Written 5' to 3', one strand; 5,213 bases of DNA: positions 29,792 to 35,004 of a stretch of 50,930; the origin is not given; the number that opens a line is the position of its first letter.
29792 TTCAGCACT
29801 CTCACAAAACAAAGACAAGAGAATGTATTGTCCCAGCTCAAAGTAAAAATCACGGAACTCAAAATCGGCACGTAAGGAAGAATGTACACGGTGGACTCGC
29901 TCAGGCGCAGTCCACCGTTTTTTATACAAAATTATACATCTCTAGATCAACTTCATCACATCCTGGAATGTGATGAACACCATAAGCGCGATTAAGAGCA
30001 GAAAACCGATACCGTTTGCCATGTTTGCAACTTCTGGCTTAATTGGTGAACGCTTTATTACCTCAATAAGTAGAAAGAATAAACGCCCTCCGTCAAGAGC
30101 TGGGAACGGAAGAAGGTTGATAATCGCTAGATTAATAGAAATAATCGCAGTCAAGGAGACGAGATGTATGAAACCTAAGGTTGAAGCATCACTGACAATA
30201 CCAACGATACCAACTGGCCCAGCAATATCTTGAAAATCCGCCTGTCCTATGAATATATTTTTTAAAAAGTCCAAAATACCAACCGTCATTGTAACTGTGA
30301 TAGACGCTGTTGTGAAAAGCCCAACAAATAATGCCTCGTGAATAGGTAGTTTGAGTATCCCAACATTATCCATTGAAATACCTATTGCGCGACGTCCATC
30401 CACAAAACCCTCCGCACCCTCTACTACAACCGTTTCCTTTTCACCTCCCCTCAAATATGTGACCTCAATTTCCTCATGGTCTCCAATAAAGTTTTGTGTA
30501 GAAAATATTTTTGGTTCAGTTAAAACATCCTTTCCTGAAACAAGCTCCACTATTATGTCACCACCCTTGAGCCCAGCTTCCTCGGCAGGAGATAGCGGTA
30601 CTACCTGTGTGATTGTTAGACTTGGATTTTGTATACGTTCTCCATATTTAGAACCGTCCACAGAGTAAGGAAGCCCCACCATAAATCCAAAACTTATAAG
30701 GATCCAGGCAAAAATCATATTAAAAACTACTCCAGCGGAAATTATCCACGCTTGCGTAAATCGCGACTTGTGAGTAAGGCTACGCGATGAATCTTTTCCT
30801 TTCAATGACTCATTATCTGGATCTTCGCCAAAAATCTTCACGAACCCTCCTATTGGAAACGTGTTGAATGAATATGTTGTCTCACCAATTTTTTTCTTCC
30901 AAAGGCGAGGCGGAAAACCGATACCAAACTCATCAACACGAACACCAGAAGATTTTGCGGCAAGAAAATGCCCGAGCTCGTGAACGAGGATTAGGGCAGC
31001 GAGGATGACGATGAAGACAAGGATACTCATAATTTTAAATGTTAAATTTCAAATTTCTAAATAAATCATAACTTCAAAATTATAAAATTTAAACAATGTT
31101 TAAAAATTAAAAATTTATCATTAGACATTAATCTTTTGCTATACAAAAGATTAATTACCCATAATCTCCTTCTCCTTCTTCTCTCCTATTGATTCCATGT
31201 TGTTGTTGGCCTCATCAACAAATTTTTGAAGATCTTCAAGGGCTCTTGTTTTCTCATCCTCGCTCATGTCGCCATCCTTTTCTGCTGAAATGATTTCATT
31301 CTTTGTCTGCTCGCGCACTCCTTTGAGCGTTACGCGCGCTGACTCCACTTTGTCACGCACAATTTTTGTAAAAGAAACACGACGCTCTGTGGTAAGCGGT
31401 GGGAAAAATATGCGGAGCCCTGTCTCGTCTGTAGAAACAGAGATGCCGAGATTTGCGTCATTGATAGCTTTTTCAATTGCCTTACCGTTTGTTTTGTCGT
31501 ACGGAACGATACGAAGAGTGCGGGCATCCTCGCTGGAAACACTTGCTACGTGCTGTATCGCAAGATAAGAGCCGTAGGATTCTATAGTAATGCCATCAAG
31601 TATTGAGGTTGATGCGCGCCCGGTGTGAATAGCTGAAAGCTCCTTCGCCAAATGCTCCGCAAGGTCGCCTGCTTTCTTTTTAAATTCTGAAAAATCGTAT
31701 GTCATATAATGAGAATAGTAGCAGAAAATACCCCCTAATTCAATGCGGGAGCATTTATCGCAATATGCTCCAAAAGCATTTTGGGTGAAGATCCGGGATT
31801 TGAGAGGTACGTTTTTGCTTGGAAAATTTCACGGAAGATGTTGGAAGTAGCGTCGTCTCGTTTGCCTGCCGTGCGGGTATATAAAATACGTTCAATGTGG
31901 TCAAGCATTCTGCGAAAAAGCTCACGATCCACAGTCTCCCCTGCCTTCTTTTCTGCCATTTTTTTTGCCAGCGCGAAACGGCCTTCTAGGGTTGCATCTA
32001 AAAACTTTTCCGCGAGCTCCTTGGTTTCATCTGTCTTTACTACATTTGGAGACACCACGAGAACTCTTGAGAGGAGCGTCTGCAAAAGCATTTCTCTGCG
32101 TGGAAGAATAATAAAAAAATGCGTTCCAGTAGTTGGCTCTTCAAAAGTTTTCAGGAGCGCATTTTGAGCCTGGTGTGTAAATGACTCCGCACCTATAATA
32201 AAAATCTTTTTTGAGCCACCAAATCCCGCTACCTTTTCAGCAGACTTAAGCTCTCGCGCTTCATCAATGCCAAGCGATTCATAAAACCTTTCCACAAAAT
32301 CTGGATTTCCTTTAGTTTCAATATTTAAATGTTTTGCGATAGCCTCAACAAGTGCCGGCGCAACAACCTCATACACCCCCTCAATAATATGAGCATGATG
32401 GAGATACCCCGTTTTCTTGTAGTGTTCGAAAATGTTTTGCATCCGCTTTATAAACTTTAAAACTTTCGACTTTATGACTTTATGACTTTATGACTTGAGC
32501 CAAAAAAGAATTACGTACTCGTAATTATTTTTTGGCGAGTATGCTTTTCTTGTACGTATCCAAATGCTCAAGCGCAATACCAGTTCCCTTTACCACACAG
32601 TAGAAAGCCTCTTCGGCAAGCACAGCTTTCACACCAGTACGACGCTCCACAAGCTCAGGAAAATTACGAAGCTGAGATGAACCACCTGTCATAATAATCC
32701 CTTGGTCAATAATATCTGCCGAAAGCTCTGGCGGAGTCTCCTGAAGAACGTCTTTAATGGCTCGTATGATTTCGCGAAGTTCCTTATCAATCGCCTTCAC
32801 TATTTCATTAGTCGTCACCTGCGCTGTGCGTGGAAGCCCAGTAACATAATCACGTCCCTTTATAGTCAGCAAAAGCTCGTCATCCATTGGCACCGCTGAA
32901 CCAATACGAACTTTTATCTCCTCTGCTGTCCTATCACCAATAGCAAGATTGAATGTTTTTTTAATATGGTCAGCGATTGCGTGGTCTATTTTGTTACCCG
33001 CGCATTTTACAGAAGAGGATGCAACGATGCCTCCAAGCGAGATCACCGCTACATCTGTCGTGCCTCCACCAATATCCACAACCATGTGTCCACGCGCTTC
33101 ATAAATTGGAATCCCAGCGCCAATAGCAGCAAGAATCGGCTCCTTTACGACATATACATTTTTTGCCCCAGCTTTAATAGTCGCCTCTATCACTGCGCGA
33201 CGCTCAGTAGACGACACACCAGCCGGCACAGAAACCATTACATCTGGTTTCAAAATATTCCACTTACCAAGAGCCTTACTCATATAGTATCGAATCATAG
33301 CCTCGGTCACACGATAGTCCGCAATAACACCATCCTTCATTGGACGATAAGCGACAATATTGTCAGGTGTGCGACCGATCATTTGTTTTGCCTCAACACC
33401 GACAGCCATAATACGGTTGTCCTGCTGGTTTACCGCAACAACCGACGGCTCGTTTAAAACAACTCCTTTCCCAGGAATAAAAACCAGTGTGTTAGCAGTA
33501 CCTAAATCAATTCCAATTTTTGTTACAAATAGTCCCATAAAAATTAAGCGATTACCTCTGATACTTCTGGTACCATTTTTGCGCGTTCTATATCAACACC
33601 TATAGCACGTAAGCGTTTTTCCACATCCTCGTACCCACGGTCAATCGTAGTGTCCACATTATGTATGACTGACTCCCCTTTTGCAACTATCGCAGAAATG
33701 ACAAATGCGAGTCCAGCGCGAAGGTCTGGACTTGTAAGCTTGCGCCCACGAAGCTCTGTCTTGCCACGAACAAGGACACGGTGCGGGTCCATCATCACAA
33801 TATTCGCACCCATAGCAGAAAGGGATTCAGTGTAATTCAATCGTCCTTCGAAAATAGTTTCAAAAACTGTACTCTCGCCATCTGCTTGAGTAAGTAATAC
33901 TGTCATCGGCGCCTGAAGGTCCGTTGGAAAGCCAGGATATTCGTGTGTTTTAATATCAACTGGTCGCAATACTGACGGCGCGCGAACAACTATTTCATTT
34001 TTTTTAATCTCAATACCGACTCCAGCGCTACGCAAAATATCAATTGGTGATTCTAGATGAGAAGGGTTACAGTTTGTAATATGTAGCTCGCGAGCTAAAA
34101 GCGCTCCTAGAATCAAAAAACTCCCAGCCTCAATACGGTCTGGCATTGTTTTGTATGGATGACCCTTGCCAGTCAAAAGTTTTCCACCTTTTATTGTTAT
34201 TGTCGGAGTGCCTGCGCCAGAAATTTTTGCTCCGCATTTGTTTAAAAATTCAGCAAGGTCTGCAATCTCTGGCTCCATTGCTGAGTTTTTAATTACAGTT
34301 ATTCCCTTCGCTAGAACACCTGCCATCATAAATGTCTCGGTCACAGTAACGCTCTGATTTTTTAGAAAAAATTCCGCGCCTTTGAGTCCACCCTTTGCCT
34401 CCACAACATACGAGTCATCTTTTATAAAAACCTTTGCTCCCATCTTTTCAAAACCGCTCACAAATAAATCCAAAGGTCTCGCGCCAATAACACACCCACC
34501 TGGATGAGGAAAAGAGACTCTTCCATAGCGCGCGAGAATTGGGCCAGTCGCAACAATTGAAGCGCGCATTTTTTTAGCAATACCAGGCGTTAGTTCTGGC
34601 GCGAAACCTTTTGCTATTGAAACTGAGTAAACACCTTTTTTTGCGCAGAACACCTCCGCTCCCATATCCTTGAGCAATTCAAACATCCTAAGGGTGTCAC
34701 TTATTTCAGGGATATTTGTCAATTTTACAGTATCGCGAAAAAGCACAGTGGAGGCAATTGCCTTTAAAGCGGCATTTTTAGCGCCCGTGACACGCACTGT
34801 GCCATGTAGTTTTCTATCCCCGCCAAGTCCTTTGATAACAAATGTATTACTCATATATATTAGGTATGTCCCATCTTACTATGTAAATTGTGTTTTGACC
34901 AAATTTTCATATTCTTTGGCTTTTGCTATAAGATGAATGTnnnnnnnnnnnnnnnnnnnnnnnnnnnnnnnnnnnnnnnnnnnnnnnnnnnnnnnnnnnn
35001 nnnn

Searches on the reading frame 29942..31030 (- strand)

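Call 43: search_protein_families(library=pfam, proteins=[window:29942-31030:-], max_evalue=0.00001)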
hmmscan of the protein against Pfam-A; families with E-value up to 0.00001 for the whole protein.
window:29942-31030:- (362 aa): 1 family
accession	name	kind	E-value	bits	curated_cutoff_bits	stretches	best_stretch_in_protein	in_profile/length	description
PF02163.28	Peptidase_M50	-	2.4e-59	200.8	27.2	1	6-349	2-221/221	Peptidase family M50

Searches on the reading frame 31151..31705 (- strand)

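Call 43: search_protein_families(library=pfam, proteins=[window:31151-31705:-], max_evalue=0.00001)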
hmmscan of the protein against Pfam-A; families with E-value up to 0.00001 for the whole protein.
window:31151-31705:- (184 aa): 1 family
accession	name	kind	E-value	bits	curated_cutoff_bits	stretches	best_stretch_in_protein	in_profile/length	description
PF01765.24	RRF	-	1.5e-46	158.6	29.7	1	20-182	2-164/164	Ribosome recycling factor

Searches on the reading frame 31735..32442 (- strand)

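Call 43: search_protein_families(library=pfam, proteins=[window:31735-32442:-], max_evalue=0.00001)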
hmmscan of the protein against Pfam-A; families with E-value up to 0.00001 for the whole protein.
window:31735-32442:- (235 aa): 1 family
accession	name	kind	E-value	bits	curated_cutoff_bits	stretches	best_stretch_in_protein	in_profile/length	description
PF13177.12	DNA_pol3_delta2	-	1.7e-17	64.3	27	1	50-130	74-155/161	DNA polymerase III, delta subunit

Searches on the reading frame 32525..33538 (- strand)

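Call 43: search_protein_families(library=pfam, proteins=[window:32525-33538:-], max_evalue=0.00001)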
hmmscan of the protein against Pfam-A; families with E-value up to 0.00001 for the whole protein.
window:32525-33538:- (337 aa): 4 families
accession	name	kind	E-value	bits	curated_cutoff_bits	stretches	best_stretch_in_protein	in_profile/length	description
PF06723.19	MreB_Mbl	-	1.2e-132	442.1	27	1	6-330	2-326/327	MreB/Mbl protein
PF14450.12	FtsA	-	3.5e-13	50.5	31.8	1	152-309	1-111/127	Cell division protein FtsA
PF00022.25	Actin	-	3.9e-13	49.2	27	1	31-194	31-189/410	Actin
PF00012.26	HSP70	-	3.9e-12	45.6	20.6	1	99-302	135-351/599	Hsp70 protein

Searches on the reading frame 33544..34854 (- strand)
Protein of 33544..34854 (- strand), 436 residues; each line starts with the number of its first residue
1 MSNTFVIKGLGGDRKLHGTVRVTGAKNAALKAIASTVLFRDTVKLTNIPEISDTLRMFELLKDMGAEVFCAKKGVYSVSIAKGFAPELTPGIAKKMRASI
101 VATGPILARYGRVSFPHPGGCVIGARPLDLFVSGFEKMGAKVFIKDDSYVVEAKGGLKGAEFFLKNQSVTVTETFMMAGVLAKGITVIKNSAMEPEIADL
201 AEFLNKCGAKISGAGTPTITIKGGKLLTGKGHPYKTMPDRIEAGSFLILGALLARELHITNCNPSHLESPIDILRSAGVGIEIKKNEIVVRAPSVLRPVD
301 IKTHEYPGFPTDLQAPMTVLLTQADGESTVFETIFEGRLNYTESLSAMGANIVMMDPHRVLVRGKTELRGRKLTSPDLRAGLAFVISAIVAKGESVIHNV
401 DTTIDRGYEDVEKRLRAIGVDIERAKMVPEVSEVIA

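Call 43: search_protein_families(library=pfam, proteins=[window:33544-34854:-], max_evalue=0.00001)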
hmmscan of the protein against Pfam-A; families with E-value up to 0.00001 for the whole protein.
window:33544-34854:- (436 aa): 1 family
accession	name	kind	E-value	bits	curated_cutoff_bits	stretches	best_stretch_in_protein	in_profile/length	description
PF00275.25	EPSP_synthase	-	4.3e-75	253.4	22.8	1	14-415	5-417/417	EPSP synthase (3-phosphoshikimate 1-carboxyvinyltransferase)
